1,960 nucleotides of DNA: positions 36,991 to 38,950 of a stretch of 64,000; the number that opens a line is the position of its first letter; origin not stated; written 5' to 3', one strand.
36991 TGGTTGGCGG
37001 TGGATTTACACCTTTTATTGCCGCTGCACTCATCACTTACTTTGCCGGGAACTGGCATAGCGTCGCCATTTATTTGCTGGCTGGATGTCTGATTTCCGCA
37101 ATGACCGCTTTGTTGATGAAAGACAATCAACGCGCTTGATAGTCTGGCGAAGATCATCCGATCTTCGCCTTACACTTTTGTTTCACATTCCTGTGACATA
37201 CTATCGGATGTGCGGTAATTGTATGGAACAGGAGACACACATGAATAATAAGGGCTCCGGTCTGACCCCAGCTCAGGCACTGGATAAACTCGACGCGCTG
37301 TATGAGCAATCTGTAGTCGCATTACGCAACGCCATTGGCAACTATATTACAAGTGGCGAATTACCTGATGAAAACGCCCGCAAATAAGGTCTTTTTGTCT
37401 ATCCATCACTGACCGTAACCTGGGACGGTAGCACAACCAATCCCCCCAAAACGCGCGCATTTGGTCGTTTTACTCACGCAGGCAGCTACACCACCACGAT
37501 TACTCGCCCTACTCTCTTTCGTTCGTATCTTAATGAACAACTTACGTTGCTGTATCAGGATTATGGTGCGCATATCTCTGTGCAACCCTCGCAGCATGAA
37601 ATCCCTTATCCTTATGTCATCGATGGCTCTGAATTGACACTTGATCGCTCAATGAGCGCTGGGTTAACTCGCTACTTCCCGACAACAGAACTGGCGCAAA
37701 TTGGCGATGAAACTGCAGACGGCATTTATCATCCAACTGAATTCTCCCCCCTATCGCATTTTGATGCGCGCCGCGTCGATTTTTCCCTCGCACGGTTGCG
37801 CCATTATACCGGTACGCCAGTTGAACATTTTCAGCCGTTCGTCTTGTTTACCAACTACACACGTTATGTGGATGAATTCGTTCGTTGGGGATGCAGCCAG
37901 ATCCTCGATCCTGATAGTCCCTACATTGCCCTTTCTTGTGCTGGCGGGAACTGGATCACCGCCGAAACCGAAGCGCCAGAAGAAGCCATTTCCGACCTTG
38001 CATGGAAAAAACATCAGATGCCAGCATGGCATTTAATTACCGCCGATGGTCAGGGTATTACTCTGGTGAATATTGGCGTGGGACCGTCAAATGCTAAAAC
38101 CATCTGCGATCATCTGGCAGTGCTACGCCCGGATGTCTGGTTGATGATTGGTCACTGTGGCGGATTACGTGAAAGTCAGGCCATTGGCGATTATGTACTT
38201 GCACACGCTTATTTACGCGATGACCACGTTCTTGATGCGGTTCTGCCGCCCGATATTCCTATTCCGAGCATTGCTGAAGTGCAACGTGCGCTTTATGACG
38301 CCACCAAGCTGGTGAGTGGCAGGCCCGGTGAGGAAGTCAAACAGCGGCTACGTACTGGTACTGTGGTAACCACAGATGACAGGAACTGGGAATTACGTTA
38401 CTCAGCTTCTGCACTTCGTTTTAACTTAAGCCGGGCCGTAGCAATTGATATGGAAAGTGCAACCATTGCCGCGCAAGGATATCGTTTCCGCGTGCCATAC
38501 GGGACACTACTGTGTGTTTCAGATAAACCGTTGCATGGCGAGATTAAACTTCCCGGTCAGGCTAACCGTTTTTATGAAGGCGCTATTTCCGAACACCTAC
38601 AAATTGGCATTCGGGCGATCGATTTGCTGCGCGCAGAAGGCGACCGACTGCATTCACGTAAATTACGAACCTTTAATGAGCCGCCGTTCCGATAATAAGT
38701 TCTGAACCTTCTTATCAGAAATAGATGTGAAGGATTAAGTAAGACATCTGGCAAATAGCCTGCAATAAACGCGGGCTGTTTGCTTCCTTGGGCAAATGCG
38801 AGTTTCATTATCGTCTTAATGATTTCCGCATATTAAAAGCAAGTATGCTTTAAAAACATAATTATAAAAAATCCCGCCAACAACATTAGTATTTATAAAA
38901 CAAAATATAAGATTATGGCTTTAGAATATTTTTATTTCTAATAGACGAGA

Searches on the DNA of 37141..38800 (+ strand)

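Call 4: search_dna_similar(query=window:37141-38800:+, collection=ecoli_genomes, mode=near, max_rows=40)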
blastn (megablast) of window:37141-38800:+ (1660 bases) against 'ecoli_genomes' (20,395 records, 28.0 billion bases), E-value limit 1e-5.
Records with a match: 5413; places in all: 5418; records where one place covers at least 80% of the query: 5409.
Genomes with a match: 5412 of 5426; with a place that covers at least 80% of the query: 5409. Places per genome that has any: lowest 1, median 1, highest 2. On chromosomes: 5415 places; on plasmids: 3.
Best place of each record, by identity: >=99% 1936; 95-99% 3476; 90-95% 1.
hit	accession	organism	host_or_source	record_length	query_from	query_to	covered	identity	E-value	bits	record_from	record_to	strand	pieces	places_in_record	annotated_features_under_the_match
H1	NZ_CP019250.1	Escherichia coli strain 13KWH46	Homo sapiens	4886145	1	1660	100%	99.9%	0e+0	3061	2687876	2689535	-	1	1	amn: AMP nucleosidase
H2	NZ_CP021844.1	Escherichia coli strain EC1515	Homo sapiens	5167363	1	1660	100%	99.9%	0e+0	3061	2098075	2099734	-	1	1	amn: AMP nucleosidase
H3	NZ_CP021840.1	Escherichia coli strain EC974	Homo sapiens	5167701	1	1660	100%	99.9%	0e+0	3061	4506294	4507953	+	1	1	amn: AMP nucleosidase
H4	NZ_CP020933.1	Escherichia coli strain HB-Coli0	chicken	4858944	1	1660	100%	99.9%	0e+0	3061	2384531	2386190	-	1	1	amn: AMP nucleosidase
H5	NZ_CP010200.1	Escherichia coli strain M10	mouse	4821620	1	1660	100%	99.9%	0e+0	3061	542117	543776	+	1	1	amn: AMP nucleosidase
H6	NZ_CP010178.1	Escherichia coli strain H15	not applicable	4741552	1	1660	100%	99.9%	0e+0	3061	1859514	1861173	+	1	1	amn: AMP nucleosidase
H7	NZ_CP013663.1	Escherichia coli strain GB089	ground beef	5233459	1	1660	100%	99.9%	0e+0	3061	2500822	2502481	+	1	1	amn: AMP nucleosidase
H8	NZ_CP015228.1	Escherichia coli strain 09-00049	lettuce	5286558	1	1660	100%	99.9%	0e+0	3061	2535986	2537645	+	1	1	amn: AMP nucleosidase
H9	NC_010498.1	Escherichia coli SMS-3-5 strain SMS-3-5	-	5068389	1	1660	100%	99.9%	0e+0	3061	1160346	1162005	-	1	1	amn: AMP nucleosidase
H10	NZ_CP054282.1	Escherichia coli strain IDR1900005638-01-02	Homo sapiens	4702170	1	1660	100%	99.9%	0e+0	3061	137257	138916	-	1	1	amn: AMP nucleosidase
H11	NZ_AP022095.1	Escherichia coli strain WP4-S18-ESBL-08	-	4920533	1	1660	100%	99.9%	0e+0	3061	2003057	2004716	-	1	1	amn: AMP nucleosidase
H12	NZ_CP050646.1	Escherichia coli strain PapM-36-2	Papio papio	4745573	1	1660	100%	99.9%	0e+0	3061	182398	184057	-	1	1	amn: AMP nucleosidase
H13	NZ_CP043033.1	Escherichia coli strain XDL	Homo sapiens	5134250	1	1660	100%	99.9%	0e+0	3061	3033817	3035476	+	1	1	amn: AMP nucleosidase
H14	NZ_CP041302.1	Escherichia coli strain MSHS 472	Homo sapiens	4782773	1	1660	100%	99.9%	0e+0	3061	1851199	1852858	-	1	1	amn: AMP nucleosidase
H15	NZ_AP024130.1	Escherichia coli strain SI-NP020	Bos taurus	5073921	1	1660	100%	99.9%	0e+0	3061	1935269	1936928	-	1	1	amn: AMP nucleosidase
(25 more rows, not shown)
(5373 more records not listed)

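Call 5: search_dna_similar(query=window:37356-37416:+, collection=ecoli_genomes, mode=near, max_rows=15)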
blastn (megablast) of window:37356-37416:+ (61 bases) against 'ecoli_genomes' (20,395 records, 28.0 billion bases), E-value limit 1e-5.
Records with a match: 5401; places in all: 5402; records where one place covers at least 80% of the query: 5401.
Genomes with a match: 5401 of 5426; with a place that covers at least 80% of the query: 5401. Places per genome that has any: lowest 1, median 1, highest 2. On chromosomes: 5400 places; on plasmids: 2.
Best place of each record, by identity: 95-99% 5401.
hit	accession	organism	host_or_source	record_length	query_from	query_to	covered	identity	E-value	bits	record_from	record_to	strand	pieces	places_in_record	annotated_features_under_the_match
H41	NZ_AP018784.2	Escherichia coli strain SK1144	-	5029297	1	61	100%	98.4%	2e-21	108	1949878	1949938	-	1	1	amn: AMP nucleosidase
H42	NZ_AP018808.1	Escherichia coli strain E2865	Bos taurus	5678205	1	61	100%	98.4%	2e-21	108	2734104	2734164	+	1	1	amn: AMP nucleosidase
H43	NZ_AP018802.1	Escherichia coli strain E2863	Bos taurus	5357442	1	61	100%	98.4%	2e-21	108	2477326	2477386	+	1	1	amn: AMP nucleosidase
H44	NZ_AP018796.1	Escherichia coli strain E2855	Bos taurus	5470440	1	61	100%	98.4%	2e-21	108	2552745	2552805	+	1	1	amn: AMP nucleosidase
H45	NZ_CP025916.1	Escherichia coli strain 120899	Homo sapiens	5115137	1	61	100%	98.4%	2e-21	108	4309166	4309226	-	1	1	amn: AMP nucleosidase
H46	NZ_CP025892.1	Escherichia coli strain 503025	Homo sapiens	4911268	1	61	100%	98.4%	2e-21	108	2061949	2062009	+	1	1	amn: AMP nucleosidase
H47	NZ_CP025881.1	Escherichia coli strain 503440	Homo sapiens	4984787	1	61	100%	98.4%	2e-21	108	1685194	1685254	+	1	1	amn: AMP nucleosidase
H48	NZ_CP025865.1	Escherichia coli strain 504211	Homo sapiens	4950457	1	61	100%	98.4%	2e-21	108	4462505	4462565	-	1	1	amn: AMP nucleosidase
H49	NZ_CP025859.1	Escherichia coli strain 504239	Homo sapiens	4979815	1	61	100%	98.4%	2e-21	108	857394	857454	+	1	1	amn: AMP nucleosidase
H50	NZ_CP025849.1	Escherichia coli strain 600468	Homo sapiens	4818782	1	61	100%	98.4%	2e-21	108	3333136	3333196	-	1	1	amn: AMP nucleosidase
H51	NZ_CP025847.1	Escherichia coli strain 602354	Homo sapiens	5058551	1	61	100%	98.4%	2e-21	108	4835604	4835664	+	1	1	amn: AMP nucleosidase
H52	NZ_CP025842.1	Escherichia coli strain 720632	Homo sapiens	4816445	1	61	100%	98.4%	2e-21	108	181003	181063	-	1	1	amn: AMP nucleosidase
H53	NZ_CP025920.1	Escherichia coli strain 103605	Homo sapiens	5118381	1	61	100%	98.4%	2e-21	108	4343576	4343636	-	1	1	amn: AMP nucleosidase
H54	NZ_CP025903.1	Escherichia coli strain 300709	Homo sapiens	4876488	1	61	100%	98.4%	2e-21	108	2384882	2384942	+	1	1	amn: AMP nucleosidase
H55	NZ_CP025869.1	Escherichia coli strain 503829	Homo sapiens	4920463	1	61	100%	98.4%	2e-21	108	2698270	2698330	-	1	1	amn: AMP nucleosidase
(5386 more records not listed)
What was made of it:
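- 37385..37387 (+): Premature stop TAA at codon 49; the mutated base is 37385 (C to T, CAA to TAA, Q49*). No exact match in 5,401 RefSeq complete genomes (call 5).
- It is found in 0 of 5,401 RefSeq complete genomes (call 5). The allele is unique among 5,401 complete genomes (call 5).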

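Call 28: search_dna_similar(query=L003:2700-4400:+, collection=ecoli_genomes, mode=near, max_rows=8)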
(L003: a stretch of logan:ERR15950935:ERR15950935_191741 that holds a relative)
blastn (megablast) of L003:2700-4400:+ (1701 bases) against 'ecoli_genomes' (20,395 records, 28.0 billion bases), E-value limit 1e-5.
Records with a match: 5413; places in all: 5414; records where one place covers at least 80% of the query: 5409.
Genomes with a match: 5412 of 5426; with a place that covers at least 80% of the query: 5409. Places per genome that has any: lowest 1, median 1, highest 2. On chromosomes: 5411 places; on plasmids: 3.
Best place of each record, by identity: >=99% 1742; 95-99% 3670; 90-95% 1.
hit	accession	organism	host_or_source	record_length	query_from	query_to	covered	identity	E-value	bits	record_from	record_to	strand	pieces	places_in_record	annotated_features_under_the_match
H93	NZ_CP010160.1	Escherichia coli strain H1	not applicable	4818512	1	1701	100%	99.9%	0e+0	3168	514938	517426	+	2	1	amn: AMP nucleosidase | IS1-like element IS1A family transposase | shiA: shikimate transporter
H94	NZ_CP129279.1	Escherichia coli strain GZM7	Chicken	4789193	1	1701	100%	99.9%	0e+0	3142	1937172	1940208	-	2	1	amn: AMP nucleosidase | IS3-like element IS2 family transposase | shiA: shikimate transporter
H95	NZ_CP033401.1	Escherichia coli strain WCHEC020031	Homo sapiens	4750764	1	1701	100%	99.9%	0e+0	3131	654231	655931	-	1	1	amn: AMP nucleosidase | shiA: shikimate transporter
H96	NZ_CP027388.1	Escherichia coli strain 2011C-4251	Homo sapiens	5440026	1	1701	100%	99.9%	0e+0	3131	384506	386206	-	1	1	amn: AMP nucleosidase | shiA: shikimate transporter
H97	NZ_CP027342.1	Escherichia coli strain 2014C-4587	Homo sapiens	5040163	1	1701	100%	99.9%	0e+0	3131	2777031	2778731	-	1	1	amn: AMP nucleosidase | shiA: shikimate transporter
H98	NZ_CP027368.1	Escherichia coli strain 2014C-3307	Homo sapiens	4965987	1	1701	100%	99.9%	0e+0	3131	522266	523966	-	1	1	amn: AMP nucleosidase | shiA: shikimate transporter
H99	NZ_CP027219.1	Escherichia coli strain 2015C-3163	Homo sapiens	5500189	1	1701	100%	99.9%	0e+0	3131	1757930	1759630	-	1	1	amn: AMP nucleosidase | shiA: shikimate transporter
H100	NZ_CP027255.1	Escherichia coli strain EC11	cow dung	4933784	1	1701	100%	99.9%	0e+0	3131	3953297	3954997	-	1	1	amn: AMP nucleosidase | shiA: shikimate transporter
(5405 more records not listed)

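Call 38: get_annotated_region(hit=H93, flank=300)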
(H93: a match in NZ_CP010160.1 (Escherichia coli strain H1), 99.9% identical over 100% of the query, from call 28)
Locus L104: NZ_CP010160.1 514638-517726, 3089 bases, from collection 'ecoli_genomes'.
description: Escherichia coli strain H1 chromosome, complete genome
organism: Escherichia coli strain H1 (NCBI taxid 562)
replicon: chromosome; assembly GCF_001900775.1
host: not applicable; source: -; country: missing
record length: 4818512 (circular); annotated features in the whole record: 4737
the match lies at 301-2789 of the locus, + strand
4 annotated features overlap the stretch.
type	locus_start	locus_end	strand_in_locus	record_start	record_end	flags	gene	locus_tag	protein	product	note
CDS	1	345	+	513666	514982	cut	shiA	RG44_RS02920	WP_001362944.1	shikimate transporter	-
CDS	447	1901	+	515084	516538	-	amn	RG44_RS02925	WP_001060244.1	AMP nucleosidase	-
CDS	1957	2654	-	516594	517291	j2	-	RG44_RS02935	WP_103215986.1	IS1-like element IS1A family transposase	programmed frameshift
CDS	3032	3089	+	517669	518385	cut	yeeN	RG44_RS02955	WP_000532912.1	YebC/PmpR family DNA-binding transcriptional regulator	-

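Call 39: get_annotated_region(hit=H94, flank=300)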
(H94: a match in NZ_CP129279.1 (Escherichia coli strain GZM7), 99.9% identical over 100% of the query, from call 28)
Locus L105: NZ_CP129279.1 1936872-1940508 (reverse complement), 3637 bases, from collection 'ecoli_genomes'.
description: Escherichia coli strain GZM7 chromosome, complete genome
organism: Escherichia coli strain GZM7 (NCBI taxid 562)
replicon: chromosome; assembly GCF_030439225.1
host: Chicken; source: liver; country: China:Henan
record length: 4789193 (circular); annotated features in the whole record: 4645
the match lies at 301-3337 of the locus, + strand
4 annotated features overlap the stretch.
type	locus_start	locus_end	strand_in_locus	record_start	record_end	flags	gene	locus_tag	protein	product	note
CDS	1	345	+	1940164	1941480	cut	shiA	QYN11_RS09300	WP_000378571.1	shikimate transporter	-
CDS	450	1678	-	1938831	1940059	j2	-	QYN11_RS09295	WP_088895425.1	IS3-like element IS2 family transposase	programmed frameshift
CDS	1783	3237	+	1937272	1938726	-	amn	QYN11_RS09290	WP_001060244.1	AMP nucleosidase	-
CDS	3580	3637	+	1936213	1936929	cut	yeeN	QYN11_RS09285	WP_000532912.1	YebC/PmpR family DNA-binding transcriptional regulator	-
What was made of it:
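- Tried and rejected: IS1 and IS2 elements near amn in strains H1 and GZM7 turned out to be intergenic, and amn is intact there (calls 38, 39).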

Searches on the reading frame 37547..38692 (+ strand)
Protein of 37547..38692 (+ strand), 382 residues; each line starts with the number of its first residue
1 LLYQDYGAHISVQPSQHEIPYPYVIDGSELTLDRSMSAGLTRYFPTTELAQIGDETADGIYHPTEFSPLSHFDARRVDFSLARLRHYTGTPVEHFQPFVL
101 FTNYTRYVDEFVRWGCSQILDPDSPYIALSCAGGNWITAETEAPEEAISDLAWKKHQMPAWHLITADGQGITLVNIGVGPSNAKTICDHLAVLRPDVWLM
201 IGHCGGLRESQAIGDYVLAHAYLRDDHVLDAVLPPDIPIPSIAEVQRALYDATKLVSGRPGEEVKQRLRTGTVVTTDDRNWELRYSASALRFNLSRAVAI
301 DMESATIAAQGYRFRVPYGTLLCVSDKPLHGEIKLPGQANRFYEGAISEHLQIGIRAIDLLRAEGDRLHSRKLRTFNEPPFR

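Call 14: find_encoding_contigs(protein=window:37547-38692:+, flank=3000, max_places=10)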
Protein window:37547-38692:+ (382 aa): 24 contigs read that carry it; 10 places shown.
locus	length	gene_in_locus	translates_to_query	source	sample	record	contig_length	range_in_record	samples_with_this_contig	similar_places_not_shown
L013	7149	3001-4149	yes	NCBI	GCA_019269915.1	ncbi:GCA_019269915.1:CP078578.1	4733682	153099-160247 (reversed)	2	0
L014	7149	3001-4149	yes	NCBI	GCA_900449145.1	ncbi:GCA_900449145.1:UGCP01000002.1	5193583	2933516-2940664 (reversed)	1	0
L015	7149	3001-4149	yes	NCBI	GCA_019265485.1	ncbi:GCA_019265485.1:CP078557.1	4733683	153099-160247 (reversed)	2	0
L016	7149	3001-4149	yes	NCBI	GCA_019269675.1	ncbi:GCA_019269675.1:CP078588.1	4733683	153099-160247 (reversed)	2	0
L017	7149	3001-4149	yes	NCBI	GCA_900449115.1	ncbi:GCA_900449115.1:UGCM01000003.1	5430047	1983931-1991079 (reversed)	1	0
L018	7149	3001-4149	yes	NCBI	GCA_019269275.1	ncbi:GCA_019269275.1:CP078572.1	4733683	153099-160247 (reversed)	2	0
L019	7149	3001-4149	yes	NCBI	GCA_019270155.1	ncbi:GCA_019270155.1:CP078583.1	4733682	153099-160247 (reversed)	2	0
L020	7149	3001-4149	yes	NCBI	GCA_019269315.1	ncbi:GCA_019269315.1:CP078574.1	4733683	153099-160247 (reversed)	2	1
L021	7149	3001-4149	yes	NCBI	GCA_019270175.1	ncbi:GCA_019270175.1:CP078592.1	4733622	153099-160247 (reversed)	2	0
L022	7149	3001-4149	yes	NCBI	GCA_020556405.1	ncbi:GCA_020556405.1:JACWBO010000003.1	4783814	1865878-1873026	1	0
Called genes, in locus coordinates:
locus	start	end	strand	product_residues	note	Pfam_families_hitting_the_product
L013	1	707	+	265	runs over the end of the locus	PF06167:Peptidase_M90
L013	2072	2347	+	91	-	PF03811:Zn_ribbon_InsA, PF12759:HTH_Tnp_IS1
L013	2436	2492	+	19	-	PF03400:DDE_Tnp_IS1 (weak)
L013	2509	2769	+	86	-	PF03400:DDE_Tnp_IS1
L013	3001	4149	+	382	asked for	PF10423:AMNp_N, PF01048:PNP_UDP_1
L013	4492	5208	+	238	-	PF20772:TACO1_YebC_N, PF01709:Transcrip_reg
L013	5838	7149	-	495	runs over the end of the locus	PF01554:MatE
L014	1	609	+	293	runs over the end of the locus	PF05598:DUF772, PF01609:DDE_Tnp_1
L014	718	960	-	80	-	-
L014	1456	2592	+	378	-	PF00083:Sugar_tr, PF07690:MFS_1, PF00083:Sugar_tr (weak), PF07690:MFS_1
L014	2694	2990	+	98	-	PF10423:AMNp_N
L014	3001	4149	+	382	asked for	PF10423:AMNp_N, PF01048:PNP_UDP_1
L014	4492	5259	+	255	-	PF20772:TACO1_YebC_N, PF01709:Transcrip_reg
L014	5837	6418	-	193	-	PF01554:MatE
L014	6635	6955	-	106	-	PF01554:MatE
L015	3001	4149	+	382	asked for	PF10423:AMNp_N, PF01048:PNP_UDP_1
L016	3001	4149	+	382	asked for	PF10423:AMNp_N, PF01048:PNP_UDP_1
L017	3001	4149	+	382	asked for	PF10423:AMNp_N, PF01048:PNP_UDP_1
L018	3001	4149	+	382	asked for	PF10423:AMNp_N, PF01048:PNP_UDP_1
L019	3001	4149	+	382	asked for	PF10423:AMNp_N, PF01048:PNP_UDP_1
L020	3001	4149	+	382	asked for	PF10423:AMNp_N, PF01048:PNP_UDP_1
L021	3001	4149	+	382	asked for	PF10423:AMNp_N, PF01048:PNP_UDP_1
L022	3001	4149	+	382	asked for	PF10423:AMNp_N, PF01048:PNP_UDP_1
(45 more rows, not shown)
